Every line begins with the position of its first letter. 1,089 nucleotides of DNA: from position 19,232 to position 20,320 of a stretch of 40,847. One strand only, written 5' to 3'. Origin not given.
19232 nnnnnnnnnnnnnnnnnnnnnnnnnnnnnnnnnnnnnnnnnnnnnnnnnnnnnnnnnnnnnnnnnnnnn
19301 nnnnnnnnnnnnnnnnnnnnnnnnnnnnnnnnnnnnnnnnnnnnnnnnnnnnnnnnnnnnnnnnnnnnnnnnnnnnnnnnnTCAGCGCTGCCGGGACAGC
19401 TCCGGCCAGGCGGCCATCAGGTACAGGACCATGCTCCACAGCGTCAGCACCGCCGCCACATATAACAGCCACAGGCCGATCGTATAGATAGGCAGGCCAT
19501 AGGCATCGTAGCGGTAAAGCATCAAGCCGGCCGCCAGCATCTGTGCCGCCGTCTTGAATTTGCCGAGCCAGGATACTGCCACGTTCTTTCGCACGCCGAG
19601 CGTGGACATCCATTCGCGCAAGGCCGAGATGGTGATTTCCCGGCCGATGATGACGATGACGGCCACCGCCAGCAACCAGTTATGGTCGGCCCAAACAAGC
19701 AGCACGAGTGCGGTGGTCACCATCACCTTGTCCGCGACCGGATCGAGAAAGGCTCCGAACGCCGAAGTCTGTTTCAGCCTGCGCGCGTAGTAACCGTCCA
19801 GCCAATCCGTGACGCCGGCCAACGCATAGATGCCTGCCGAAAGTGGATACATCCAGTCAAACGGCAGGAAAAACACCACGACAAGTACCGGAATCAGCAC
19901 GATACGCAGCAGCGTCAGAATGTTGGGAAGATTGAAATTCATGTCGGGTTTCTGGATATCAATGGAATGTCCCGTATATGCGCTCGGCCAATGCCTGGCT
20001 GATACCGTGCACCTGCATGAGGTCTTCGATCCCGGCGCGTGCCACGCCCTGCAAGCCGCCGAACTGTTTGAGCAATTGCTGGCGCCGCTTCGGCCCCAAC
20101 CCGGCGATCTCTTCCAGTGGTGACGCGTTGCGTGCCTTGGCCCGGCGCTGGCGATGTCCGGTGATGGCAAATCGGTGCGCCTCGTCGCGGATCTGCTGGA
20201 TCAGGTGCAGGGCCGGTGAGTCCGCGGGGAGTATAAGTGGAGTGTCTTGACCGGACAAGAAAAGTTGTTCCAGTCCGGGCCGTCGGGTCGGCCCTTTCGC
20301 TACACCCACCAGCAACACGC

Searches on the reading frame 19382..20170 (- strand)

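Call 16: search_protein_families(library=ncbifam, proteins=[window:19382-20170:-], max_evalue=0.00001)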
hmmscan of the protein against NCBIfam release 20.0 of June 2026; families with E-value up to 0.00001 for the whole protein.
window:19382-20170:- (262 aa): 8 families
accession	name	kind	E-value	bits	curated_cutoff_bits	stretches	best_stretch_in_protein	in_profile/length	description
NF008090.0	PRK10832.1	equivalog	2.3e-62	210.3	304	1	77-259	1-180/182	CDP-diacylglycerol--glycerol-3-phosphate 3-phosphatidyltransferase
TIGR00560.1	pgsA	equivalog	3.5e-51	174.3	109.1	1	79-258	1-180/183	CDP-diacylglycerol--glycerol-3-phosphate 3-phosphatidyltransferase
NF053678.1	ClpnSynClsA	equivalog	6.6e-21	75.3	240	1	79-254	3-168/180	cardiolipin synthase ClsA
NF040950.1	archin_ph_syn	equivalog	2e-12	47.4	180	1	82-244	26-180/191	archaetidylinositol phosphate synthase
NF045883.1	PIPSynth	equivalog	9.9e-08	31.9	170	1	82-247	25-188/197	phosphatidylinositol phosphate synthase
TIGR00473.1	pssA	equivalog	1.1e-06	28.8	107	1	116-239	28-148/153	CDP-diacylglycerol--serine O-phosphatidyltransferase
NF041135.1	IPPtranDIPPsyn_Thcocales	equivalog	1.5e-06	27.5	580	1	81-176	251-345/419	bifunctional L-myo-inositol-1-phosphate cytidylyltransferase/CDP-L-myo-inositol myo-inositolphosphotransferase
TIGR04217.1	archae_ser_T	exception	6.4e-06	26.1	200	1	79-176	7-100/221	archaetidylserine synthase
